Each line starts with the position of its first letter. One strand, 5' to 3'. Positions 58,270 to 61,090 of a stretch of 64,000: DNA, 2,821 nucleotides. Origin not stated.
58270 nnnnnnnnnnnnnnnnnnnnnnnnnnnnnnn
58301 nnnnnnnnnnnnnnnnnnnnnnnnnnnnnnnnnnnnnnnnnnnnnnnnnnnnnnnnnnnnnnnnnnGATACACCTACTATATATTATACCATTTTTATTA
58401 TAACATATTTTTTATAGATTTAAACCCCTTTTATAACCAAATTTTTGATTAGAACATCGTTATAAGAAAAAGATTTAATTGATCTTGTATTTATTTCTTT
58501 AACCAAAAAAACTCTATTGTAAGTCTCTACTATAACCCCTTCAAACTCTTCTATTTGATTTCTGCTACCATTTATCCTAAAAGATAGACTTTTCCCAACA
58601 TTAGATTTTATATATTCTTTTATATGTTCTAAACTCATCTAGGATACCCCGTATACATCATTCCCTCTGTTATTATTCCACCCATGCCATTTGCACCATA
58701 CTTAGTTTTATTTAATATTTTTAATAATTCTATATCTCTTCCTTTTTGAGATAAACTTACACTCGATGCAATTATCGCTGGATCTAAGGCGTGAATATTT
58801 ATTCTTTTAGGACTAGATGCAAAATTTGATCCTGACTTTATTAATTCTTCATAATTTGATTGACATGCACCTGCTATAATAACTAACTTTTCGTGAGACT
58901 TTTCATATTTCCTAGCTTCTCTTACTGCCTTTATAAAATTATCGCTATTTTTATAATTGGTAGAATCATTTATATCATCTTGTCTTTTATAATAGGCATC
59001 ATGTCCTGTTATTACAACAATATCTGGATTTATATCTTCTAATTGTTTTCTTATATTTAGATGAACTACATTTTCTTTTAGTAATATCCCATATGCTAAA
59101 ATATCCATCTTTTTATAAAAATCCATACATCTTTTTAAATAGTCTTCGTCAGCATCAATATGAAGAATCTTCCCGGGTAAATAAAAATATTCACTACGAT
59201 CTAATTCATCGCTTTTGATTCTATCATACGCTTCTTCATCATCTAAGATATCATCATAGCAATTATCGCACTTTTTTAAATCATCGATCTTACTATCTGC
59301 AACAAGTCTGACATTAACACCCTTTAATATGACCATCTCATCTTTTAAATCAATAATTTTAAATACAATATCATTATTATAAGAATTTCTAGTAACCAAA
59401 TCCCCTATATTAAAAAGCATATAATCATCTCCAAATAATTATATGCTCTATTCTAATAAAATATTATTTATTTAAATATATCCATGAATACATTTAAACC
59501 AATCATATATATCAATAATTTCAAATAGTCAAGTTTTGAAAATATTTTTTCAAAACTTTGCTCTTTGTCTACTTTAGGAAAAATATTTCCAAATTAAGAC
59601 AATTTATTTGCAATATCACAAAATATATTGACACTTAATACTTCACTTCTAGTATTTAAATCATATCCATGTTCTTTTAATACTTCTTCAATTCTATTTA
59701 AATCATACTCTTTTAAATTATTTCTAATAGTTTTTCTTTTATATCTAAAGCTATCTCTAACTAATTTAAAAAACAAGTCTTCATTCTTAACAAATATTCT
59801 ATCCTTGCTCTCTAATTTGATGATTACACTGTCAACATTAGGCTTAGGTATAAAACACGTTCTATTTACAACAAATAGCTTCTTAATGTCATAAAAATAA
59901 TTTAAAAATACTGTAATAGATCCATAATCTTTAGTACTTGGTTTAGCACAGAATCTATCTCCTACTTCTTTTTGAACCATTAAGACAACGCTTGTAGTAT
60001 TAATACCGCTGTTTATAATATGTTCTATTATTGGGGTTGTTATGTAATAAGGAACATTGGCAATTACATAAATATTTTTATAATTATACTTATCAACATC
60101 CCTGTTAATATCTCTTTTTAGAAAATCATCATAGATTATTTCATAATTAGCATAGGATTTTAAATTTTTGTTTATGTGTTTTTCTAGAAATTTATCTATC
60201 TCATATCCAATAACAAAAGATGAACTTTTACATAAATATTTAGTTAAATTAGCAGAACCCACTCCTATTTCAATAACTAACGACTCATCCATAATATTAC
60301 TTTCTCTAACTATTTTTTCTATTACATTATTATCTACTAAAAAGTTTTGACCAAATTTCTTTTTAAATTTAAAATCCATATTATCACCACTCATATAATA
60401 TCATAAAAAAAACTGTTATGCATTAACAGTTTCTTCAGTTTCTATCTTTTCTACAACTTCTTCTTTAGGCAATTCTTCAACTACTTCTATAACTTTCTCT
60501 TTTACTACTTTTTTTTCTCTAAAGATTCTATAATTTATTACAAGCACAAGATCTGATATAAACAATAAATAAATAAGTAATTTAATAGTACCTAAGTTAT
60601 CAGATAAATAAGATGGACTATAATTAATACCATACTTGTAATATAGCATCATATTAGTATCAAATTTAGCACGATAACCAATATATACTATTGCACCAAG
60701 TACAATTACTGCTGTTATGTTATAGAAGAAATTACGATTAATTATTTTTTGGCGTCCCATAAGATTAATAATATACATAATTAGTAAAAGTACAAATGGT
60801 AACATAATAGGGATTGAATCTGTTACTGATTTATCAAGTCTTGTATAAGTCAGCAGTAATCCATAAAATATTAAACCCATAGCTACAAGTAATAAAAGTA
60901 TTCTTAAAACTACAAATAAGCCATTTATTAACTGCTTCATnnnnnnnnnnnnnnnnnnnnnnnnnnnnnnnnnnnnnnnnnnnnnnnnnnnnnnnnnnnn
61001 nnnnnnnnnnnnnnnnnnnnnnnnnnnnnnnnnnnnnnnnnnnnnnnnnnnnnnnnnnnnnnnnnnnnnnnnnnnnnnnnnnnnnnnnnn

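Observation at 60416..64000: SipW-type signal peptidase locus with two TasA-like substrates and two unknown membrane proteins, replacing the usual neighbourhood upstream of ksgA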

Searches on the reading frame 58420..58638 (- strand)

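Call 3: search_protein_families(library=pfam, proteins=[window:58420-58638:-], max_evalue=0.1)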
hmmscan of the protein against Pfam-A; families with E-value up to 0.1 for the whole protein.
window:58420-58638:- (72 aa): 2 families
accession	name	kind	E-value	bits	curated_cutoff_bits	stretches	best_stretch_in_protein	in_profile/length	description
PF06257.17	VEG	-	1.1e-14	54.6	25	1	2-69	2-72/73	Biofilm formation stimulator VEG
PF23796.1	DUF7174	-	0.076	13.2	27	1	36-70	52-86/153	Family of unknown function (DUF7174)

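Call 4: search_protein_families(library=ncbifam, proteins=[window:58420-58638:-], max_evalue=0.1)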
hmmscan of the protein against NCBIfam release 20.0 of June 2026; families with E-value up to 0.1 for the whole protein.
window:58420-58638:- (72 aa): 1 family
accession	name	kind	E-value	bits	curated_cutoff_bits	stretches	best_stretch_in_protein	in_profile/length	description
NF046033.1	BflmStimVeg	equivalog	2.3e-11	43.7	135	1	2-66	4-71/86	biofilm formation stimulator Veg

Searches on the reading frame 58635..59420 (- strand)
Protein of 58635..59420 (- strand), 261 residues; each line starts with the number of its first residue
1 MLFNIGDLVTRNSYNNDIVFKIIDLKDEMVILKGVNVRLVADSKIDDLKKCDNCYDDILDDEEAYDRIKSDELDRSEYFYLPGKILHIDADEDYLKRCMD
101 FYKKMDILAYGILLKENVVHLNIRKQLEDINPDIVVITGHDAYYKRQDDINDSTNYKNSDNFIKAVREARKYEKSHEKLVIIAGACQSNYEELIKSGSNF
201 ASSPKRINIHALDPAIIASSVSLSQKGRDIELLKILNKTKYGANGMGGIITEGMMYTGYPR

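Call 3: search_protein_families(library=pfam, proteins=[window:58635-59420:-], max_evalue=0.1)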
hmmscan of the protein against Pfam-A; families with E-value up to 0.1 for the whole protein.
window:58635-59420:- (261 aa): 2 families
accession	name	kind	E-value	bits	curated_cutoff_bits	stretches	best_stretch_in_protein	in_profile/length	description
PF05582.17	Peptidase_U57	-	7.2e-90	301.5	25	2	65-260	85-280/280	YabG peptidase U57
PF07229.18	VirE2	-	0.02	13.9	27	0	136-199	205-267/553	VirE2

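Call 4: search_protein_families(library=ncbifam, proteins=[window:58635-59420:-], max_evalue=0.1)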
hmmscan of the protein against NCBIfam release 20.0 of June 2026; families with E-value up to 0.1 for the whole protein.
window:58635-59420:- (261 aa): 1 family
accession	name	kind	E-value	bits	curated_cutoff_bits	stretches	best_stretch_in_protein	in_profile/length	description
TIGR02855.1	spore_yabG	equivalog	8e-85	284.6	270.4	2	67-260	89-282/283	sporulation peptidase YabG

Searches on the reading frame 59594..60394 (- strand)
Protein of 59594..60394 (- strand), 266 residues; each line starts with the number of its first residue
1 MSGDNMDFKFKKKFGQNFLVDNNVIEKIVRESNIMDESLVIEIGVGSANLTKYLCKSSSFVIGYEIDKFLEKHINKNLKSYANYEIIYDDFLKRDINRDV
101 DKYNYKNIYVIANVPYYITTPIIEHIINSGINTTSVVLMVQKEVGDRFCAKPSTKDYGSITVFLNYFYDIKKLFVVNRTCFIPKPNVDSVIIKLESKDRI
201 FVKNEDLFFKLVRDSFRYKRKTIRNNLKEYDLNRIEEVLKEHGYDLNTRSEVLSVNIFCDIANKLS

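Call 3: search_protein_families(library=pfam, proteins=[window:59594-60394:-], max_evalue=0.1)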
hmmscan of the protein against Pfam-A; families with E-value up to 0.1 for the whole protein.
window:59594-60394:- (266 aa): 1 family
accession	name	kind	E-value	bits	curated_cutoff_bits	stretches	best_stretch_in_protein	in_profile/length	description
PF00398.26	RrnaAD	-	1.7e-59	201.5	24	1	8-265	2-261/263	Ribosomal RNA adenine dimethylase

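Call 4: search_protein_families(library=ncbifam, proteins=[window:59594-60394:-], max_evalue=0.1)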
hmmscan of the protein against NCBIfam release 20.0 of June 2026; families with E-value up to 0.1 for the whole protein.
window:59594-60394:- (266 aa): 23 families
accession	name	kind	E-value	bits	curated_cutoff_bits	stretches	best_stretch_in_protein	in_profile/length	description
TIGR00755.1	ksgA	equivalog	1.9e-73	246.9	171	1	8-265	1-256/256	16S rRNA (adenine(1518)-N(6)/adenine(1519)-N(6))-dimethyltransferase RsmA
NF000499.2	Erm23S_rRNA_broad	equivalog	5.7e-46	156.9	212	1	15-261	2-240/244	23S ribosomal RNA methyltransferase Erm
NF011486.0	PRK14896.1-1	equivalog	1.4e-29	103.1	450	1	13-229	25-235/284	16S ribosomal RNA methyltransferase A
NF000337.1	erm_SHROVE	exception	6.4e-25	87.9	320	1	11-225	3-209/248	ErmE/ErmH/ErmO/ErmR family 23S rRNA (adenine(2058)-N(6))-methyltransferase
NF012222.1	erm_A_23S_MT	exception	6.6e-21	74.9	475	1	13-240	7-217/243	23S rRNA (adenine(2058)-N(6))-methyltransferase Erm(A)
NF012223.0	erm_F_23S_MT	exception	1.7e-18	66.9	575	1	14-201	11-189/266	23S rRNA (adenine(2058)-N(6))-methyltransferase Erm(F)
NF000077.1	Erm42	exception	3.2e-18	66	600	1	9-207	13-202/303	23S rRNA (adenine(2058)-N(6))-methyltransferase Erm(42)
NF012220.1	erm_B_23S_MT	exception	5.2e-18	65.5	525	1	12-211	5-189/245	23S rRNA (adenine(2058)-N(6))-methyltransferase Erm(B)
NF045543.1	erm_G_23S_MT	exception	6.6e-17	62.1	515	1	11-206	5-189/244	23S rRNA (adenine(2058)-N(6))-methyltransferase Erm(G)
NF042988.1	Erm46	exception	1.1e-16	61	503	1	12-200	9-183/255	23S rRNA (adenine(2058)-N(6))-methyltransferase Erm(46)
NF012219.1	erm_C_23S_MT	exception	3e-16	59.7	530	1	13-243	7-220/244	23S rRNA (adenine(2058)-N(6))-methyltransferase Erm(C)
NF042938.1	Erm55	exception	3.3e-16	59.1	525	1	11-198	8-181/270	23S rRNA (adenine(2058)-N(6))-methyltransferase Erm(55)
NF011489.0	PRK14896.1-5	equivalog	9.5e-16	58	236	1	13-233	2-190/217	16S ribosomal RNA methyltransferase A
NF000412.1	Erm43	exception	1.3e-14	54.3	500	1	13-228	7-213/243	23S rRNA (adenine(2058)-N(6))-methyltransferase Erm(43)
NF012218.0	erm_38_23S_MT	exception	5.6e-13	48.5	800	1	11-206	8-197/386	23S rRNA (adenine(2058)-N(6))-methyltransferase Erm(38)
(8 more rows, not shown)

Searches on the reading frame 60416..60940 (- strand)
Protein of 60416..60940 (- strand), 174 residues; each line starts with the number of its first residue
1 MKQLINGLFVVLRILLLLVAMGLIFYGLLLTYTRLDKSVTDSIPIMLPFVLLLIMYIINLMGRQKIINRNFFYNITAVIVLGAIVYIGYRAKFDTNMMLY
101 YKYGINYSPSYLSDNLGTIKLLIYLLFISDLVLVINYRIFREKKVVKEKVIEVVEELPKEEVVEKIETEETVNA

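Call 3: search_protein_families(library=pfam, proteins=[window:60416-60940:-], max_evalue=0.1)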
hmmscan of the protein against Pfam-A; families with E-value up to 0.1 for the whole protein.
window:60416-60940:- (174 aa): 0 families

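Call 4: search_protein_families(library=ncbifam, proteins=[window:60416-60940:-], max_evalue=0.1)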
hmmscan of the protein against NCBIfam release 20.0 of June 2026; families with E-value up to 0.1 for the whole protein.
window:60416-60940:- (174 aa): 0 families

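Call 28: find_homologous_proteins(query=A3, max_evalue=0.001)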
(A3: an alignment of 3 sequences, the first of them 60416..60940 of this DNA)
Query A3 (3 sequences) (174 aa, profile of the alignment): 51 proteins with E <= 0.001 among 8000 candidates.
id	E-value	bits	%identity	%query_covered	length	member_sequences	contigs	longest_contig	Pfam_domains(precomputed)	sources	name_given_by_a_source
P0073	1.7e-76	274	99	100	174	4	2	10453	-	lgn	-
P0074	2.6e-76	273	40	78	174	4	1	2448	-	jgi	-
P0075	4.5e-73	263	34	91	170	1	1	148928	-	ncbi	-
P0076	2.2e-55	205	36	98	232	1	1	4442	-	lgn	-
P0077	2.5e-55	205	44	80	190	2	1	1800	-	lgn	-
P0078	4.1e-54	201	50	75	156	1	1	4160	-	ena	-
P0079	1.1e-53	200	44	78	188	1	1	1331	-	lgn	-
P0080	1.3e-52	196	48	87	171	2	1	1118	-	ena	-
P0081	1.4e-52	196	41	80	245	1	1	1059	-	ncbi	-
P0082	2.6e-52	195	43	78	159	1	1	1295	-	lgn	-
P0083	3.8e-52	195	45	78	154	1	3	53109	-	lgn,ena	-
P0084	1.1e-51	193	43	84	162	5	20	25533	-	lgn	-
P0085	1.4e-51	193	43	86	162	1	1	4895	-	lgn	-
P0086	1.7e-51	193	47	68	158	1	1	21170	-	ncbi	-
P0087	1.8e-51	192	44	84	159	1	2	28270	-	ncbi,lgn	-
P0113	2.7e-39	153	40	88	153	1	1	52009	-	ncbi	-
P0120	6.7e-34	135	41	85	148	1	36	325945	-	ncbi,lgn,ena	-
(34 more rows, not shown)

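Call 30: find_encoding_contigs(protein=P0120, flank=8000, max_places=2)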
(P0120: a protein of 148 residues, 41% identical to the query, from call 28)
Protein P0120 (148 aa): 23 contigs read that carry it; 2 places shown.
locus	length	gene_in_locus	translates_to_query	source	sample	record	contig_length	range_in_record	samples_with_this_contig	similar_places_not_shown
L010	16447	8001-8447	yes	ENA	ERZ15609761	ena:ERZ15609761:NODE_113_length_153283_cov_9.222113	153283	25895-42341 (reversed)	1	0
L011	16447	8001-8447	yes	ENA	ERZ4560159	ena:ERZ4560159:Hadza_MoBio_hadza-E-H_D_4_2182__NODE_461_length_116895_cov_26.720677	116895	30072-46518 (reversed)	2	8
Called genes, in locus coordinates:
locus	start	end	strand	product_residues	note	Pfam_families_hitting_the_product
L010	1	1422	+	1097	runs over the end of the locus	PF17757:UvrB_inter, PF02559:CarD_TRCF_RID, PF04851:ResIII, PF00270:DEAD, PF00271:Helicase_C, PF03461:TRCF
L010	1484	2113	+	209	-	-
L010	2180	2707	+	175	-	PF04014:MazE_antitoxin, PF15714:SpoVT_C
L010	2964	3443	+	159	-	PF00692:dUTPase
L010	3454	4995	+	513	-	PF00133:tRNA-synt_1, PF01406:tRNA-synt_1e (weak), PF01921:tRNA-synt_1f (faint), PF09334:tRNA-synt_1g, PF00133:tRNA-synt_1, PF08264:Anticodon_1 (weak), PF19303:Anticodon_3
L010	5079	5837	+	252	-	PF01026:TatD_DNase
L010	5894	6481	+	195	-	PF06725:3D (weak)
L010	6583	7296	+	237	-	-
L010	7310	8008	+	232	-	-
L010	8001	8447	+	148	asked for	-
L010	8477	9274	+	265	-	PF00398:RrnaAD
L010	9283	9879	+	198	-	-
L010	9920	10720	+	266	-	PF05582:Peptidase_U57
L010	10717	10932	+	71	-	PF06257:VEG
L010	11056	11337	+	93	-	PF04026:SpoVG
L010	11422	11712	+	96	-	PF07873:YabP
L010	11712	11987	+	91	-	-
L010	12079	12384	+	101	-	PF04977:DivIC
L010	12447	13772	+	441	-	PF01171:ATP_bind_3, PF11734:TilS_C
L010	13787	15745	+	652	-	PF06480:FtsH_ext (weak), PF00004:AAA, PF07728:AAA_5 (faint), PF17862:AAA_lid_3, PF01434:Peptidase_M41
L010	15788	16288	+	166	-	-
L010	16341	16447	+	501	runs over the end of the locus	-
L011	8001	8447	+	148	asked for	-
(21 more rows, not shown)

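Call 31: find_encoding_contigs(protein=P0113, flank=8000, max_places=1)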
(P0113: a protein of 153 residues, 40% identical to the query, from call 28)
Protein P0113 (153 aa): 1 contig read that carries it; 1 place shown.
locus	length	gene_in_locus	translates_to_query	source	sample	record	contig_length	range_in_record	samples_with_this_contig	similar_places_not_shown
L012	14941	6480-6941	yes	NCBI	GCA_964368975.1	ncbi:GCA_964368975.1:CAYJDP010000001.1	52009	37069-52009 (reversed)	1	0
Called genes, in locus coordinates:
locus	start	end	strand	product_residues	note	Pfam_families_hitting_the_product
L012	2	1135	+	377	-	?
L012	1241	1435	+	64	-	-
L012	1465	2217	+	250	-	PF01026:TatD_DNase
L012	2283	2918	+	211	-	-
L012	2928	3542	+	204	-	-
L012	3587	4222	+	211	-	-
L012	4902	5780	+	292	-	-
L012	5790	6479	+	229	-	-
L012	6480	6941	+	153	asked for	-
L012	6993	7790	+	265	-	PF00398:RrnaAD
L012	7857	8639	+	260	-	PF05582:Peptidase_U57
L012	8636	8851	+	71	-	PF06257:VEG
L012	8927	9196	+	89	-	PF04026:SpoVG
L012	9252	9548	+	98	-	PF07873:YabP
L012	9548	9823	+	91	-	PF09578:Spore_YabQ (faint)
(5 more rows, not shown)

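Call 42: find_related_loci(query=A6, collection=genome_contigs, flank=7000)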
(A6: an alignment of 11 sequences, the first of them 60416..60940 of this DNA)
Query A6 (174 aa) in genome_contigs; peptide patterns used: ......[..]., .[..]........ (x = any residue, [..] = any of these).
48 stretches matched a pattern; 18 encode a relative of the query (tblastn E <= 1e-3); 18 distinct loci.
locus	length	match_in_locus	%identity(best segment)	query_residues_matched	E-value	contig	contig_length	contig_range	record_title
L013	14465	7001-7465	61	1-155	5e-59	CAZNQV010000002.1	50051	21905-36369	MAG TPA_asm: uncultured Muribaculaceae bacterium isolate SRP192927_co6_179 genome assembly, contig: NODE_946_length_5005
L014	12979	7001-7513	45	1-174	5e-45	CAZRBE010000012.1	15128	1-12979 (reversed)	MAG TPA_asm: uncultured Mycoplasma sp. isolate SRP294416_co3_664 genome assembly, contig: NODE_6912_length_15128_cov_5.0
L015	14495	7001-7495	42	1-165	3e-41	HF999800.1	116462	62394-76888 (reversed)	Mycoplasma sp. CAG:611 genomic scaffold, scf185, whole genome shotgun sequence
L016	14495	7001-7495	42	1-165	1e-40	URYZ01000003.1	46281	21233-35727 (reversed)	uncultured Tenericutes bacterium isolate UMGS1485 genome assembly, contig: NODE_306_length_46281_cov_5.119327, whole gen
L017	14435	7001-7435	46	1-147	3e-39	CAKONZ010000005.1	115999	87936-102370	MAG: uncultured Bacilli bacterium isolate REFINED_METABAT215_TOP10_CONTIGS_1500_ASSEMBLY_K77_MERGED__Hadza_MoBio_hadza-I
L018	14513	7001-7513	40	1-170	6e-38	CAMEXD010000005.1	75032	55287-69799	MAG: uncultured Mycoplasma sp. isolate SRR15057922_bin.27_metaWRAP_v1.3_MAG genome assembly, contig: ERZ10407413.91, who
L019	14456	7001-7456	45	1-156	5e-37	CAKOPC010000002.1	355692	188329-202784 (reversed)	MAG: uncultured Bacilli bacterium isolate REFINED_METABAT215_TOP10_CONTIGS_1500_ASSEMBLY_K77_MERGED__Hadza_PheChl_Fiber-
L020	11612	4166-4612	43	1-150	3e-37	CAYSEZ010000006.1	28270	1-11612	MAG TPA_asm: uncultured Mycoplasma sp. isolate SRP225648_co1_561 genome assembly, contig: NODE_3526_length_28270_cov_43.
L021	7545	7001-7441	41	1-148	2e-34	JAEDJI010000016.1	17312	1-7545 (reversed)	MAG: Bacilli bacterium isolate MAG184 NODE_3332_length_17312_cov_39.399432, whole genome shotgun sequence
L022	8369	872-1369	38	1-173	2e-34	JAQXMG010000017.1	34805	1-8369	MAG: bacterium isolate SUG1322 k141_3333454, whole genome shotgun sequence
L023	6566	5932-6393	42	1-156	1e-33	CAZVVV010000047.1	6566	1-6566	MAG TPA_asm: uncultured Muribaculaceae bacterium isolate binchicken_co354_378 genome assembly, contig: NODE_13754_length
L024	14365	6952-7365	44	1-137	7e-33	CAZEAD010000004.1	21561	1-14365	MAG TPA_asm: uncultured Mycoplasma sp. isolate SRP287540_co2_279 genome assembly, contig: NODE_2608_length_21561_cov_5.6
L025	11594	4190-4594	40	1-135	2e-32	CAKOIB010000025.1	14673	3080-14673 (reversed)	MAG: uncultured Bacilli bacterium isolate REFINED_METABAT215_TOP10_CONTIGS_1500_ASSEMBLY_K77_MERGED__Hadza_MoBio_hadza-E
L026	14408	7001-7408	38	1-136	6e-32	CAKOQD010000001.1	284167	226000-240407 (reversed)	MAG: uncultured Bacilli bacterium isolate REFINED_METABAT215_TOP10_CONTIGS_1500_ASSEMBLY_K77_MERGED__Hadza_MoBio_hadza-I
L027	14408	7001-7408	38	1-136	3e-31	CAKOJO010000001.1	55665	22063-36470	MAG: uncultured Bacilli bacterium isolate REFINED_METABAT215_TOP10_CONTIGS_1500_ASSEMBLY_K77_MERGED__Hadza_MoBio_hadza-E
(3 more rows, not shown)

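Call 76: search_protein_families(library=pfam, proteins=[window:60416-60940:-], max_evalue=10)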
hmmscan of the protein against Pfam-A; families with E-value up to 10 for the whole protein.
window:60416-60940:- (174 aa): 3 families
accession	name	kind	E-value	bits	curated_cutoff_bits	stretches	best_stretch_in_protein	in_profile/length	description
PF04080.19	Per1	-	2.2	8.4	25.3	1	19-90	118-190/257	Per1-like family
PF08285.16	DPM3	-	4.3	8.1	25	1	13-55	6-48/90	Dolichol-phosphate mannosyltransferase subunit 3 (DPM3)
PF12036.14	DUF3522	-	4.7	7.7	29.3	1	23-101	104-181/188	Protein of unknown function (DUF3522)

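Call 90: find_related_loci(query=A6, collection=metagenome_contigs, flank=7000)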
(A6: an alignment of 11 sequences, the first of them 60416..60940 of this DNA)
Query A6 (174 aa) in metagenome_contigs; peptide patterns used: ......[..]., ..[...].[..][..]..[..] (x = any residue, [..] = any of these).
112 stretches matched a pattern; 15 encode a relative of the query (tblastn E <= 1e-3); 15 distinct loci.
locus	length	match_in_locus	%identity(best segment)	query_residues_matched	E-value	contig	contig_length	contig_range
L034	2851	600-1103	47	1-169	5e-45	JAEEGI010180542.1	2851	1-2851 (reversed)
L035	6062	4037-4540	47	1-169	7e-45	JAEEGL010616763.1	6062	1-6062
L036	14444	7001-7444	43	1-149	4e-39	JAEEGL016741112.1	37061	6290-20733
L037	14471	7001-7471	41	1-157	1e-38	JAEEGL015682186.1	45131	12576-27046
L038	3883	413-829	47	20-158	6e-39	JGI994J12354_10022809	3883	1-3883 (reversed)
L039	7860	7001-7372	52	1-124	1e-37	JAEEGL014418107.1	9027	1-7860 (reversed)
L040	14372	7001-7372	52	1-124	1e-37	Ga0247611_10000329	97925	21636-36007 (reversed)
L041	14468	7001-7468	46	1-156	3e-37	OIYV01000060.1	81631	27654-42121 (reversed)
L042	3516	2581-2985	42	1-135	3e-34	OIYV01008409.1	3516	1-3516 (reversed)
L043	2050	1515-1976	37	1-156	1e-32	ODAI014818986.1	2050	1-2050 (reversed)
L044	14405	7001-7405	40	1-135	2e-31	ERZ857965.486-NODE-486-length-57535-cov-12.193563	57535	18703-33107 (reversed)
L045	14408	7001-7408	38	1-136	2e-31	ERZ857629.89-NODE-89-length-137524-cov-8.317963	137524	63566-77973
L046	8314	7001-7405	39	1-135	5e-31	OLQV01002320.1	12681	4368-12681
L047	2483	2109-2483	42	1-125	3e-21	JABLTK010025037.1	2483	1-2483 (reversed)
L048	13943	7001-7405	39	1-135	5e-30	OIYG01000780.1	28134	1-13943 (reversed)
